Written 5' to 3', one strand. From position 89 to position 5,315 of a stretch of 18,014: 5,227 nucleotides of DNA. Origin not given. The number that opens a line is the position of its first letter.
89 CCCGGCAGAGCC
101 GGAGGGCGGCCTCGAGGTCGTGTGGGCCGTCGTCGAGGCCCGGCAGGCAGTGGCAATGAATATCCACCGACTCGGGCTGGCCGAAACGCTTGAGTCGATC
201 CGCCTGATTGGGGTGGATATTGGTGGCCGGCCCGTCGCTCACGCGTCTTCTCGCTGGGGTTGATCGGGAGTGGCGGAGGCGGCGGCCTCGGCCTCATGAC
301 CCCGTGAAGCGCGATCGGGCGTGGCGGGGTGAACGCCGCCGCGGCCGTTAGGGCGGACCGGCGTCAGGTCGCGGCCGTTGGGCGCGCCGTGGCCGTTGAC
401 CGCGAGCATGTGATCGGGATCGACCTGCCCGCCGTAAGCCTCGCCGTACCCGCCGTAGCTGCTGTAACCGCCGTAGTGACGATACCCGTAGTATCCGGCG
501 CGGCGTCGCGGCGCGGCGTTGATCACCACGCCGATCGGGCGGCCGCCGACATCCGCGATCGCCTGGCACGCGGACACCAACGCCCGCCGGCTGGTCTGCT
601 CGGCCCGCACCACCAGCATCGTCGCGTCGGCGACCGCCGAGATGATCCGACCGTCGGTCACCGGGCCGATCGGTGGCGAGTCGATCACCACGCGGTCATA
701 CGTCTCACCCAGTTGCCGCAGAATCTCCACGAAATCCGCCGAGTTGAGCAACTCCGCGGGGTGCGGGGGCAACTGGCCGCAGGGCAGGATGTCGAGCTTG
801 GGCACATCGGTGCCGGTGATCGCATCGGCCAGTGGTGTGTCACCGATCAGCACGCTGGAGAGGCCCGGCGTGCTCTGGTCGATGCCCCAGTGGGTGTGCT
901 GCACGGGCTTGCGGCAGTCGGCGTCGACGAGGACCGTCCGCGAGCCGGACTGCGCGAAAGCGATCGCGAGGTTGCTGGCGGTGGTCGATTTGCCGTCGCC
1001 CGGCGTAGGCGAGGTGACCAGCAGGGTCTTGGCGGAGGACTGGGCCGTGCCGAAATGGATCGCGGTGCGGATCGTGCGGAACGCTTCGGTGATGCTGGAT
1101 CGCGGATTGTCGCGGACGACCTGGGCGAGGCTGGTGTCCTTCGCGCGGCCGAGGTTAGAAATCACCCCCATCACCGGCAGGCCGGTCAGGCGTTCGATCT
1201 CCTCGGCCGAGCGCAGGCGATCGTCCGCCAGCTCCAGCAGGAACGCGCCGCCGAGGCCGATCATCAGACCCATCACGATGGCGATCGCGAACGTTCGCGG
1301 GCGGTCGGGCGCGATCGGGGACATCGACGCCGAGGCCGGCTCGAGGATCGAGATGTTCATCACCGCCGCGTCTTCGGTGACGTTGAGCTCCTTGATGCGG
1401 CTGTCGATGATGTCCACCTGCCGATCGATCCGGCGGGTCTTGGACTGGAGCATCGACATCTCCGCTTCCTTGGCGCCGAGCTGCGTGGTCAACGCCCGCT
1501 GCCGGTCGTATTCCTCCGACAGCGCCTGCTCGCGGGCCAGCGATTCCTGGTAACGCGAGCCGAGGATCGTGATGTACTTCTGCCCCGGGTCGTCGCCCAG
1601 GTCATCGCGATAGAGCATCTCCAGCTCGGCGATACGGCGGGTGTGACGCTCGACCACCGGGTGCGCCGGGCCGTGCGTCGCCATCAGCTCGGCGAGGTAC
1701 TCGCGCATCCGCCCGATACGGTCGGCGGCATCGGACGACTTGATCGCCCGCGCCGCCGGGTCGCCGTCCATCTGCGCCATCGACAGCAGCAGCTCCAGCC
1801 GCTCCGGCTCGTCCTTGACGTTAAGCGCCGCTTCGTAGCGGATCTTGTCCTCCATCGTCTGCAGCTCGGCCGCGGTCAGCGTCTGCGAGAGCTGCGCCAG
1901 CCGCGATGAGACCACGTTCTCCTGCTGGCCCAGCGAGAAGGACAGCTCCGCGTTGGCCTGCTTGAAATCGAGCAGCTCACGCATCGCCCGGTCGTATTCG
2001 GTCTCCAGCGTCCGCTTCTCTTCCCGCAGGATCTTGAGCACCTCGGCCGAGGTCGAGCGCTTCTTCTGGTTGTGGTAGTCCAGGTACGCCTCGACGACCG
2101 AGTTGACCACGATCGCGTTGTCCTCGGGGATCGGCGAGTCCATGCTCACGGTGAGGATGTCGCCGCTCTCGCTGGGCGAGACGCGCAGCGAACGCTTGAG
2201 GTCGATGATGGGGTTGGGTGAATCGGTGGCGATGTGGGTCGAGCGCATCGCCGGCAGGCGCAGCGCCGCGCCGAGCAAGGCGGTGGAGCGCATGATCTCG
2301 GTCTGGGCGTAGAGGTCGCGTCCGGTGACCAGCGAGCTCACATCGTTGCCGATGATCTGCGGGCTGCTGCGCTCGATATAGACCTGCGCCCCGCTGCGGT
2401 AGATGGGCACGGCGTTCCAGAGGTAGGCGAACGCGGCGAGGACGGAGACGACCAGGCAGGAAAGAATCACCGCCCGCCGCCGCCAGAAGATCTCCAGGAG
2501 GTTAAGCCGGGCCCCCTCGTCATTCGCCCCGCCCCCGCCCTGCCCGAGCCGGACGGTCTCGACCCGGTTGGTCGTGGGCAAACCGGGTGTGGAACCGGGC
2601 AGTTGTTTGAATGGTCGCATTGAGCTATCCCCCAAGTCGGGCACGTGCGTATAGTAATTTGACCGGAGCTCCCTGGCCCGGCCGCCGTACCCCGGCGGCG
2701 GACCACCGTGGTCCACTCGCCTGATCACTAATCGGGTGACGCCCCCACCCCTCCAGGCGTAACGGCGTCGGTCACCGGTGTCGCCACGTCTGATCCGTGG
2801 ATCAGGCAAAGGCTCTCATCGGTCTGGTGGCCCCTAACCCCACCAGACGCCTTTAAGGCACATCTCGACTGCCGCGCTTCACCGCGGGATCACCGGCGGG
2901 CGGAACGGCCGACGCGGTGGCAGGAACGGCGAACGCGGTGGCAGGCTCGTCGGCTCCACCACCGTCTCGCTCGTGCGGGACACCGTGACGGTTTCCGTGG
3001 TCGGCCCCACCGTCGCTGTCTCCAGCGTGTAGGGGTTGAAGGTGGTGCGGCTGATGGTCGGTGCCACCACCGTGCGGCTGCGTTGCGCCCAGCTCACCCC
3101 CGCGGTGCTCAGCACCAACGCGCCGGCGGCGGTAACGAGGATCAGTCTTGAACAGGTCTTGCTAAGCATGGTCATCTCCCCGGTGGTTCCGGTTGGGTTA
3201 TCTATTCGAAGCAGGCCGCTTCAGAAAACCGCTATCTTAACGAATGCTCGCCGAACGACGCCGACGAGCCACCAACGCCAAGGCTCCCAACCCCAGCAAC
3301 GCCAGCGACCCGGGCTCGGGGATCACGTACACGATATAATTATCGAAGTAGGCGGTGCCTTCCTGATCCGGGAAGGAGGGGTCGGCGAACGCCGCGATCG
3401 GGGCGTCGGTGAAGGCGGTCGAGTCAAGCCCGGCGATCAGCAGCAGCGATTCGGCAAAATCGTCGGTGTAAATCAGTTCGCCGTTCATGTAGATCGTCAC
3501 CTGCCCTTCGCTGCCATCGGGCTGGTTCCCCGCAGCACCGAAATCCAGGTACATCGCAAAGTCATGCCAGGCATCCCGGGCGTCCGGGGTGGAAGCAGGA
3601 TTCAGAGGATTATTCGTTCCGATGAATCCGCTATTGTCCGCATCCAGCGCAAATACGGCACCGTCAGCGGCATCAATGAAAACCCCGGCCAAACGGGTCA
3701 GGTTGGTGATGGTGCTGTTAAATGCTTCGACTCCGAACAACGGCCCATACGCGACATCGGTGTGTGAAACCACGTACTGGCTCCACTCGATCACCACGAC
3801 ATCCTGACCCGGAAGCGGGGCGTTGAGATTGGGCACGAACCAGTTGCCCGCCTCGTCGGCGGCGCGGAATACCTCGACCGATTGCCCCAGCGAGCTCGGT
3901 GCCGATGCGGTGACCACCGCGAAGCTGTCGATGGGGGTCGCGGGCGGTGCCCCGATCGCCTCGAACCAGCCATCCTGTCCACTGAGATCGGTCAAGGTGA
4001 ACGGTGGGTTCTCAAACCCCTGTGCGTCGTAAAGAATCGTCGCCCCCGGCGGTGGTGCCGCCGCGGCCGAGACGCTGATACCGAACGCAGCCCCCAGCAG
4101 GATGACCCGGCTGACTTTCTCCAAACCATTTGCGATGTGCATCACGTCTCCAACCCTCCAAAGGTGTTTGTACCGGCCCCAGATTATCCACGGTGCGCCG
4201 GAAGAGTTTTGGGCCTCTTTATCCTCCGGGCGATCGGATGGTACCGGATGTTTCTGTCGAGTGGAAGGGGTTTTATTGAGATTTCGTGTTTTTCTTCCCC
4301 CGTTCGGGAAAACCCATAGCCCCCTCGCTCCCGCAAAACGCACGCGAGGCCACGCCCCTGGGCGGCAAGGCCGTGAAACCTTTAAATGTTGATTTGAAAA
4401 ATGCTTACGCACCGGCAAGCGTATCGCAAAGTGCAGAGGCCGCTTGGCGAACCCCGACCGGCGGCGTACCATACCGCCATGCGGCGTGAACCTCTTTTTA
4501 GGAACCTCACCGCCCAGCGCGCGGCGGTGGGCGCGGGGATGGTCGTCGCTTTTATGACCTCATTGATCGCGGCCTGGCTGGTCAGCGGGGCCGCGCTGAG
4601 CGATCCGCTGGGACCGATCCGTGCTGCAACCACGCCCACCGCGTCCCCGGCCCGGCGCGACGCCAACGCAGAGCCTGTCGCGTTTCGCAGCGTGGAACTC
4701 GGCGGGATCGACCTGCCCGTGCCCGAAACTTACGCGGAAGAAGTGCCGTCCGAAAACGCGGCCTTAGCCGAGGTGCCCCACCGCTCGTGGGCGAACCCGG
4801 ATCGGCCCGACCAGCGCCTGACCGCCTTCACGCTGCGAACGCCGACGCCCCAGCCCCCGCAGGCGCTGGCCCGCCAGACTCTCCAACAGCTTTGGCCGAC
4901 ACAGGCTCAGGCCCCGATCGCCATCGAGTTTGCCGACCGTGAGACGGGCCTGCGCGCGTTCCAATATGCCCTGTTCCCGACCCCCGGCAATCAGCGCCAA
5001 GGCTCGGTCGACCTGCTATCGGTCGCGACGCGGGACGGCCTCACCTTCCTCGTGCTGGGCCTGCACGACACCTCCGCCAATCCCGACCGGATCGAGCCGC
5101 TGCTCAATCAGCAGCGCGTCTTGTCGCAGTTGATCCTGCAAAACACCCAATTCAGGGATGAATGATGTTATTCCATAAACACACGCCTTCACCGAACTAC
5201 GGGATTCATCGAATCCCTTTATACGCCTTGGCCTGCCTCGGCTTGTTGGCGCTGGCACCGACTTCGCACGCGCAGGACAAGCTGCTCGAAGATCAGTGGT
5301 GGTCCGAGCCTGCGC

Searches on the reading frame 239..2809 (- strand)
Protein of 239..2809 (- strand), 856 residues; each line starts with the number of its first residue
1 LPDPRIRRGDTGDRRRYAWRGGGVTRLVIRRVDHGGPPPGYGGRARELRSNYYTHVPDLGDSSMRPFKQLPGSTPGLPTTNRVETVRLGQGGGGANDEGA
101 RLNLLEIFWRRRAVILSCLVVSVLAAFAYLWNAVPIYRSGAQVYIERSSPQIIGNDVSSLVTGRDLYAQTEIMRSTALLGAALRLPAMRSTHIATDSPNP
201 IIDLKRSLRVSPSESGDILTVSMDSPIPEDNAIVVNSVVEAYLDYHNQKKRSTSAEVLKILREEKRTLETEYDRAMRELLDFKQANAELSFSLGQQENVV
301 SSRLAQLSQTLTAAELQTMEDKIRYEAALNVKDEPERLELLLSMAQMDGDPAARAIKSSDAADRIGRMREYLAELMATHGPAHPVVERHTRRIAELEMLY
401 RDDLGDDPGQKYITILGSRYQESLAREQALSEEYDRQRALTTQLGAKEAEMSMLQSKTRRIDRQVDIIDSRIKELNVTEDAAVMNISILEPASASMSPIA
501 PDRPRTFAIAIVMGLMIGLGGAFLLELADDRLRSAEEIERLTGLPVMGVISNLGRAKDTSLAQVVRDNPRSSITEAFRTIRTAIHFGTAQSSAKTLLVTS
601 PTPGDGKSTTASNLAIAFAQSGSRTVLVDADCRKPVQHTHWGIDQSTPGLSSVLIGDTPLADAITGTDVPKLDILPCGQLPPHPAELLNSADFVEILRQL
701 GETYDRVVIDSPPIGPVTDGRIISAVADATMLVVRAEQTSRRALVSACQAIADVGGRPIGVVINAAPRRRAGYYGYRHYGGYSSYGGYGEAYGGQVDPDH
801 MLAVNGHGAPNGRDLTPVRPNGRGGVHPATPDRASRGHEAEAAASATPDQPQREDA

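Call 11: search_protein_families(library=pfam, proteins=[window:239-2809:-], max_evalue=0.01)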
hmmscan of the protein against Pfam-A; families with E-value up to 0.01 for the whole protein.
window:239-2809:- (856 aa): 8 families
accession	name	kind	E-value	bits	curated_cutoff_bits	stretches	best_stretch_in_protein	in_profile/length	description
PF13614.12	AAA_31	-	9.9e-13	48.8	27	1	603-751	11-164/177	AAA domain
PF02706.20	Wzz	-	6.9e-09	36.3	25.5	1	103-183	7-88/91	Chain length determinant protein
PF01656.29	CbiA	-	4.8e-08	33.4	25.4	1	597-713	2-54/125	CobQ/CobB/MinD/ParA nucleotide binding domain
PF10609.15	ParA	-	6.3e-06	26.2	27.1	1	594-648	4-58/246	NUBPL iron-transfer P-loop NTPase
PF06564.18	CBP_BcsQ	-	1.3e-05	25.3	21.3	1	604-743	12-154/234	Cellulose biosynthesis protein BcsQ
PF13807.11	GNVR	-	1.9e-05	24.9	27.7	1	471-524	26-79/82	G-rich domain on putative tyrosine kinase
PF09140.17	MipZ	-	0.0016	18.3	20.7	1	602-643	9-50/262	ATPase MipZ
PF15450.11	CCDC154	-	0.0029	16.6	28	1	232-339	313-421/530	Coiled-coil domain-containing protein 154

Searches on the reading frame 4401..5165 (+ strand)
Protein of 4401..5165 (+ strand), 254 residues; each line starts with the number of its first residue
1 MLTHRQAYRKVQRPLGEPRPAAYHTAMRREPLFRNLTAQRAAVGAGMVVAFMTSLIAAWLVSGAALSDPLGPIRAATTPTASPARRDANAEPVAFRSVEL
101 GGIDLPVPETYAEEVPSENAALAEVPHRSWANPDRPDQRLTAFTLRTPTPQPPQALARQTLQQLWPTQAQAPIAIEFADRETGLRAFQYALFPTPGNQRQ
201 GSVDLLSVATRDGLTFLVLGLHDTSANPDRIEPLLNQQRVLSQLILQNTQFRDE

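Call 11: search_protein_families(library=pfam, proteins=[window:4401-5165:+], max_evalue=0.01)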
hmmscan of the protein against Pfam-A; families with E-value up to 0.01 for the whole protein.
window:4401-5165:+ (254 aa): 0 families

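Call 67: search_protein_families(library=pfam, proteins=[window:4401-5165:+], max_evalue=1)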
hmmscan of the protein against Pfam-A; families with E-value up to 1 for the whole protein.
window:4401-5165:+ (254 aa): 0 families

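Call 70: find_encoding_contigs(protein=window:4401-5165:+, flank=10000, max_places=10)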
Protein window:4401-5165:+ (254 aa): 2 contigs read that carry it; 2 places shown.
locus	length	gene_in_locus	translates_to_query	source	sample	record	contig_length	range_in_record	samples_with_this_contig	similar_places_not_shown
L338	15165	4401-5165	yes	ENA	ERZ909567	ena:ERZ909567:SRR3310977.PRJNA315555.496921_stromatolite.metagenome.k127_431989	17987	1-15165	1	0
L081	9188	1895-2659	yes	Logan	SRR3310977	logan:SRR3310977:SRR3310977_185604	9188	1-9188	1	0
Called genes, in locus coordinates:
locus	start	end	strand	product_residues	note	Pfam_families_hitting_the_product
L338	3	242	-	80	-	?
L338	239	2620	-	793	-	PF02706:Wzz, PF10609:ParA (faint), PF13807:GNVR (faint), PF01656:CbiA (weak), PF06564:CBP_BcsQ (weak), PF13614:AAA_31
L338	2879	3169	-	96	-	-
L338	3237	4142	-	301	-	PF07589:PEP_exosort_dom (weak)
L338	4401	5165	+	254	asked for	-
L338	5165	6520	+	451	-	-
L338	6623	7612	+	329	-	PF01435:Peptidase_M48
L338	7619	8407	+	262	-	PF01209:Ubie_methyltran, PF05148:Methyltransf_8 (faint), PF13489:Methyltransf_23, PF13847:Methyltransf_31, PF08241:Methyltransf_11, PF08242:Methyltransf_12, PF13649:Methyltransf_25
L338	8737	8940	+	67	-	-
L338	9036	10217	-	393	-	PF00072:Response_reg, PF01627:Hpt (weak)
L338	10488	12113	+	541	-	PF08245:Mur_ligase_M, PF02875:Mur_ligase_C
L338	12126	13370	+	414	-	PF01225:Mur_ligase, PF08245:Mur_ligase_M, PF02875:Mur_ligase_C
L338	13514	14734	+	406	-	PF00953:Glycos_transf_4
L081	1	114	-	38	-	?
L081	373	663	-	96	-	-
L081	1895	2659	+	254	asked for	-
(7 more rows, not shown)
